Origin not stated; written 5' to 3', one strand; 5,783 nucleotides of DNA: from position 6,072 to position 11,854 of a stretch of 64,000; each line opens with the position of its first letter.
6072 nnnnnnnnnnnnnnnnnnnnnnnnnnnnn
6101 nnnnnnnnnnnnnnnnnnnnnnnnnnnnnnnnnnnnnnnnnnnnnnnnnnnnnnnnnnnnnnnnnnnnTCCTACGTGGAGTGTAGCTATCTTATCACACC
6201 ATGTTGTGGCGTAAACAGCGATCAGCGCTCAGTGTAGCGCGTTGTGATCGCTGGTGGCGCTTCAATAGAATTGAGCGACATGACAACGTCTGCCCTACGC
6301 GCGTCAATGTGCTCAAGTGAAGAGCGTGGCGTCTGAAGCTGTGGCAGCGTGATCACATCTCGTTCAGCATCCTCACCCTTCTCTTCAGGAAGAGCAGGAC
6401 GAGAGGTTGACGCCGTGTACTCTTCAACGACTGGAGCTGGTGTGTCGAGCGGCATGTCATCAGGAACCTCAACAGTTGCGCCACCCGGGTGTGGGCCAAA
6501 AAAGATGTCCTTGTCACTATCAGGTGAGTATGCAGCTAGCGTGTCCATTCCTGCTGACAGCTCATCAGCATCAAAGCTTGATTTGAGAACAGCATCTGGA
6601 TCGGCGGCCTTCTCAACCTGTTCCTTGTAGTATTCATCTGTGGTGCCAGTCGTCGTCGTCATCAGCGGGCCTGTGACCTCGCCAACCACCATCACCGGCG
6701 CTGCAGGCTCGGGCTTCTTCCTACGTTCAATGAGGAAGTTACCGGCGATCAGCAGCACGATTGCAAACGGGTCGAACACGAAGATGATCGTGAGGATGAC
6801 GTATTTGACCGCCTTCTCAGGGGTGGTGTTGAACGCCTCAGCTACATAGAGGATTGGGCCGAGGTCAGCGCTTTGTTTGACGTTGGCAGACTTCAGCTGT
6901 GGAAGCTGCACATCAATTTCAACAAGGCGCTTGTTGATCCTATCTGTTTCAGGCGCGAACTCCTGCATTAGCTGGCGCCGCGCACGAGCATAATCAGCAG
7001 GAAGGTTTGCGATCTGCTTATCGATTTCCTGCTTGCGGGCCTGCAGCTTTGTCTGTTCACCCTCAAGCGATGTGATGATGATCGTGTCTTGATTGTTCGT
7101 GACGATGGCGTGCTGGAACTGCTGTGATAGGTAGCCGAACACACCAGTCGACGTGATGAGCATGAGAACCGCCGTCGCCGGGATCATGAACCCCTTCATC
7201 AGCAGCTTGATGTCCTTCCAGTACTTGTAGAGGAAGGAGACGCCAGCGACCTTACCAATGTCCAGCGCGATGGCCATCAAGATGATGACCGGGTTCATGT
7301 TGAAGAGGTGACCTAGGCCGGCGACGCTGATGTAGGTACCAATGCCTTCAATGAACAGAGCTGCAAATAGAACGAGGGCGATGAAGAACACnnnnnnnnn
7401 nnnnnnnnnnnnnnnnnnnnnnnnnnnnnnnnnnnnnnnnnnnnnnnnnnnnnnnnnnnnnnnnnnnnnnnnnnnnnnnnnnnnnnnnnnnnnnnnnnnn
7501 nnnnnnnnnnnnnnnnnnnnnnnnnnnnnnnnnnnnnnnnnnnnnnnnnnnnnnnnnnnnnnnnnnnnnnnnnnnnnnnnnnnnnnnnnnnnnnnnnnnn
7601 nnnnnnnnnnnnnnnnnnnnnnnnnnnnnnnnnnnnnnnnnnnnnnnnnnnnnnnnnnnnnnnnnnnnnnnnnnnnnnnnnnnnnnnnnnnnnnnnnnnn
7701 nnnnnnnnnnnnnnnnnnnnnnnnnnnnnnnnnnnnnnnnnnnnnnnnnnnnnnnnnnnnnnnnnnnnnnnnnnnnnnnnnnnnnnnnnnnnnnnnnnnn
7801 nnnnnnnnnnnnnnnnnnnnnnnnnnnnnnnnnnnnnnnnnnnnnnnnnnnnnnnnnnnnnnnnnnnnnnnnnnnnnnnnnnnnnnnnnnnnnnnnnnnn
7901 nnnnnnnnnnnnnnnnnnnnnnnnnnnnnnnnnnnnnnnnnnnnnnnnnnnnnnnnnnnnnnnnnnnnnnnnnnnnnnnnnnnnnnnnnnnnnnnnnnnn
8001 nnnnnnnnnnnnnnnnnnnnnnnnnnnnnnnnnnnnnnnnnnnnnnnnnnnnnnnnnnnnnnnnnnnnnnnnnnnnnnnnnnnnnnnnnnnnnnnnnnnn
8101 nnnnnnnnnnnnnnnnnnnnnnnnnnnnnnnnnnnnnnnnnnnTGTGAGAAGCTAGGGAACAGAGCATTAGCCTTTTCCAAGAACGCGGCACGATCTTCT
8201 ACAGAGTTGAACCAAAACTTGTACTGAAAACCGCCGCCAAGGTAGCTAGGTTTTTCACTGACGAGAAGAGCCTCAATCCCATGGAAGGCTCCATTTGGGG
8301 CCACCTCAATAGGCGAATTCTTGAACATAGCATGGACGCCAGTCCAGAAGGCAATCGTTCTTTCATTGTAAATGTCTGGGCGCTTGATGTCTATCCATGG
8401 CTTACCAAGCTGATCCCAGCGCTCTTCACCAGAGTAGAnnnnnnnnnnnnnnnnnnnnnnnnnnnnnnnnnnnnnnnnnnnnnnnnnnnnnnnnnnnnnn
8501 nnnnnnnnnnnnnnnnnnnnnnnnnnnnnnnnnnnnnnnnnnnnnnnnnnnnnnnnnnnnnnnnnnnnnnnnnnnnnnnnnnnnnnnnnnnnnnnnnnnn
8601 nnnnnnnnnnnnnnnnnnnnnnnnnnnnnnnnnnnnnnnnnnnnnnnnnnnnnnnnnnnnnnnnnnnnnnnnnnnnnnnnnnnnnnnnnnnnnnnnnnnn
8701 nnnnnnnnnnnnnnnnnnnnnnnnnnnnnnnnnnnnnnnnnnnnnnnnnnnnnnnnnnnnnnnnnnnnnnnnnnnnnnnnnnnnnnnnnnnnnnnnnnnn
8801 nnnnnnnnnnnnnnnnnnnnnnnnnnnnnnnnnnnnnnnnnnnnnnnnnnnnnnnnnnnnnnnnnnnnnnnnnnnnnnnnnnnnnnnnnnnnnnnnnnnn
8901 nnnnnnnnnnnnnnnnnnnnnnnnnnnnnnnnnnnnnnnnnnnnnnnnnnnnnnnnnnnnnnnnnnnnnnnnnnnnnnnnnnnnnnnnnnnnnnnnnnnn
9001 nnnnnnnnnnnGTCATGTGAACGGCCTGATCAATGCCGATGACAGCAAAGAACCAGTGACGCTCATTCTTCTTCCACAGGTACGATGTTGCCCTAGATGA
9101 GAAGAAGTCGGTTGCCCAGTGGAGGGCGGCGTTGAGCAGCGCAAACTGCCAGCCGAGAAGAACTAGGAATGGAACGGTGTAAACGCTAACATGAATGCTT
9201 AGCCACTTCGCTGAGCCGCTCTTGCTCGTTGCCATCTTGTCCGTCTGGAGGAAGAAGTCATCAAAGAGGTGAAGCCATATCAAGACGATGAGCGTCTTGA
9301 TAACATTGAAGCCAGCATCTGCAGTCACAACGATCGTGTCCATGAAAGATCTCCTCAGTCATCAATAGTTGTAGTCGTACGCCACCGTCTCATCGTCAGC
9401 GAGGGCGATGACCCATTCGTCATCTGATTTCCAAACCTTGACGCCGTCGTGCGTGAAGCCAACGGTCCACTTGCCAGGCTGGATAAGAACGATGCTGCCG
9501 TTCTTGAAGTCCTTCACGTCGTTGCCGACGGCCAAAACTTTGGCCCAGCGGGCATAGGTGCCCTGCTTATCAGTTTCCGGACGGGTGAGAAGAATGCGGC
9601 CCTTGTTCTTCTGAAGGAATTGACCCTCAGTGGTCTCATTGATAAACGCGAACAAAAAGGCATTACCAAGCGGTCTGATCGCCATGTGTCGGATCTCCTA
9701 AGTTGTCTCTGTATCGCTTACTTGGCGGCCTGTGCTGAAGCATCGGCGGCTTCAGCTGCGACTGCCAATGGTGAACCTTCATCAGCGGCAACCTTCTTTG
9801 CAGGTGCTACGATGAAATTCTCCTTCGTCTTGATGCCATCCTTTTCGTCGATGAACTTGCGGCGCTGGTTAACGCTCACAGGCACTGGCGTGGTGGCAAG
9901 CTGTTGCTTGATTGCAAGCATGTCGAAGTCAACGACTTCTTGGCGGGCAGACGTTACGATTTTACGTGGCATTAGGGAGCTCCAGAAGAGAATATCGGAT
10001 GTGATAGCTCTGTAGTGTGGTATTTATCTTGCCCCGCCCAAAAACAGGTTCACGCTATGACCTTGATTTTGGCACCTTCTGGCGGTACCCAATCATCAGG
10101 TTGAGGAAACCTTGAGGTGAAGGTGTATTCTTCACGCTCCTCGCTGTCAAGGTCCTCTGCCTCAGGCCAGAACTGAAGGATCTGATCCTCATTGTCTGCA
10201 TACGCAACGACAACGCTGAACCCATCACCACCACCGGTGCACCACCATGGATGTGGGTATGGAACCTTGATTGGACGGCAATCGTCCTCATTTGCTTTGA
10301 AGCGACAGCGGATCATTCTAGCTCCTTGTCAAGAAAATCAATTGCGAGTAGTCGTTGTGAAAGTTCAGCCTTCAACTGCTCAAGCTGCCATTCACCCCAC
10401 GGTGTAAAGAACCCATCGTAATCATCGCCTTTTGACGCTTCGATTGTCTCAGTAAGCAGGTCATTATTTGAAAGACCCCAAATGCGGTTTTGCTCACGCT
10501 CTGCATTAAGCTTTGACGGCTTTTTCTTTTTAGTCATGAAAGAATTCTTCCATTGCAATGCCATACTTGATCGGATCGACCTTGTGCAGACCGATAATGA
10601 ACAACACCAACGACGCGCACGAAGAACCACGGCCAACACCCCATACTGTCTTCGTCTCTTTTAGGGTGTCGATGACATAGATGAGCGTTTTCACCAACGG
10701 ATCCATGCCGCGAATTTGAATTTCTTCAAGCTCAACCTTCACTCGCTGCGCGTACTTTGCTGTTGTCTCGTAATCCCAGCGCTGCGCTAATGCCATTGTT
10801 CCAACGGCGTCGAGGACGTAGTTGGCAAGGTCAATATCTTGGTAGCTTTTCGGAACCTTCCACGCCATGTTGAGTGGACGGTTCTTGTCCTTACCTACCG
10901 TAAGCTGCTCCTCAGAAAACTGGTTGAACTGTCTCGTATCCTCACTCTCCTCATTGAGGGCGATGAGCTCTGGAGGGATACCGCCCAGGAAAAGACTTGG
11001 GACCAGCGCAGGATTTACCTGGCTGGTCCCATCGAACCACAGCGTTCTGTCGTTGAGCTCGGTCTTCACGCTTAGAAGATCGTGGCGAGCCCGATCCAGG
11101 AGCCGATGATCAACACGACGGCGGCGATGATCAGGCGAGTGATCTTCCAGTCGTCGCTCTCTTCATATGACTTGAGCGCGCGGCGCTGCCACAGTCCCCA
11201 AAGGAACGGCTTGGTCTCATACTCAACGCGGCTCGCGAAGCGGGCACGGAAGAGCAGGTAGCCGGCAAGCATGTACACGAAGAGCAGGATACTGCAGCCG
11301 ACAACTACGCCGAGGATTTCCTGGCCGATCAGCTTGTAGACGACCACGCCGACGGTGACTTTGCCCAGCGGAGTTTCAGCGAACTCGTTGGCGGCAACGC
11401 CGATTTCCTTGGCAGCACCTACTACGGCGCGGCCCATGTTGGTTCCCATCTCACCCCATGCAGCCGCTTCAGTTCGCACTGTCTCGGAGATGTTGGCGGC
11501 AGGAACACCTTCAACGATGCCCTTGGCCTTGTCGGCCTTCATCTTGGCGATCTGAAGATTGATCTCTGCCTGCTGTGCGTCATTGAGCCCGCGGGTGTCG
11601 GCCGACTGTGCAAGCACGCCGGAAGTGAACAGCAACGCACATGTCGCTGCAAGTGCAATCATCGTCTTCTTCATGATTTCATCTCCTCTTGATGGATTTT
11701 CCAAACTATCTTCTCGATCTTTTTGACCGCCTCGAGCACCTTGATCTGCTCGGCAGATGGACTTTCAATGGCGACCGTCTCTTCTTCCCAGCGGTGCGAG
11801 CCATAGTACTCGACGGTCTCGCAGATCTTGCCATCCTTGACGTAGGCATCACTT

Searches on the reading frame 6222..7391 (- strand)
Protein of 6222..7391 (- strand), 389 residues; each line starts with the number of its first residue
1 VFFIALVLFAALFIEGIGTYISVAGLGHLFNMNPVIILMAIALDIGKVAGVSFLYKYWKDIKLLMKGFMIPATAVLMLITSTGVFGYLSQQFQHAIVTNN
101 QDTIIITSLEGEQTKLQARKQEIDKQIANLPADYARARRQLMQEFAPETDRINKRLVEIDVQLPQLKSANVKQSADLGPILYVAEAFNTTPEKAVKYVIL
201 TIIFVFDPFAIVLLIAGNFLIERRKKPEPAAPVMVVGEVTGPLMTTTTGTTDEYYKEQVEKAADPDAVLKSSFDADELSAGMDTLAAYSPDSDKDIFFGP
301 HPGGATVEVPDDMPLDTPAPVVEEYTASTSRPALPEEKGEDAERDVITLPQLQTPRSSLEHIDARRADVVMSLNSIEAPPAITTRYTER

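Call 22: search_protein_families(library=pfam, proteins=[window:6222-7391:-], max_evalue=0.001)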
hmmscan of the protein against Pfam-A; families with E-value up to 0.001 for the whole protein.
window:6222-7391:- (389 aa): 0 families

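Call 25: search_protein_families(library=phrogs, proteins=[window:6222-7391:-], max_evalue=0.001)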
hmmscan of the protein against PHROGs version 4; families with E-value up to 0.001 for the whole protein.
window:6222-7391:- (389 aa): 1 family
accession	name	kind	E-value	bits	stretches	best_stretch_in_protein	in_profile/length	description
phrog_95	-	integration and excision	0.00031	20.5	1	89-193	434-540/651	integrase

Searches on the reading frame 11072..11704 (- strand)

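Call 22: search_protein_families(library=pfam, proteins=[window:11072-11704:-], max_evalue=0.001)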
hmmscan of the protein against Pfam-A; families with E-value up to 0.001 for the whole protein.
window:11072-11704:- (210 aa): 0 families

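Call 25: search_protein_families(library=phrogs, proteins=[window:11072-11704:-], max_evalue=0.001)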
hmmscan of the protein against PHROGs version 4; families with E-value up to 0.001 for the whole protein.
window:11072-11704:- (210 aa): 2 families
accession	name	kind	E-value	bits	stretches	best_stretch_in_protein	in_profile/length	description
phrog_19575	-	unknown function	5.7e-19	69.8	1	10-201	6-190/199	-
phrog_33832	-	unknown function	5.4e-16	59.6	1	21-147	7-127/179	-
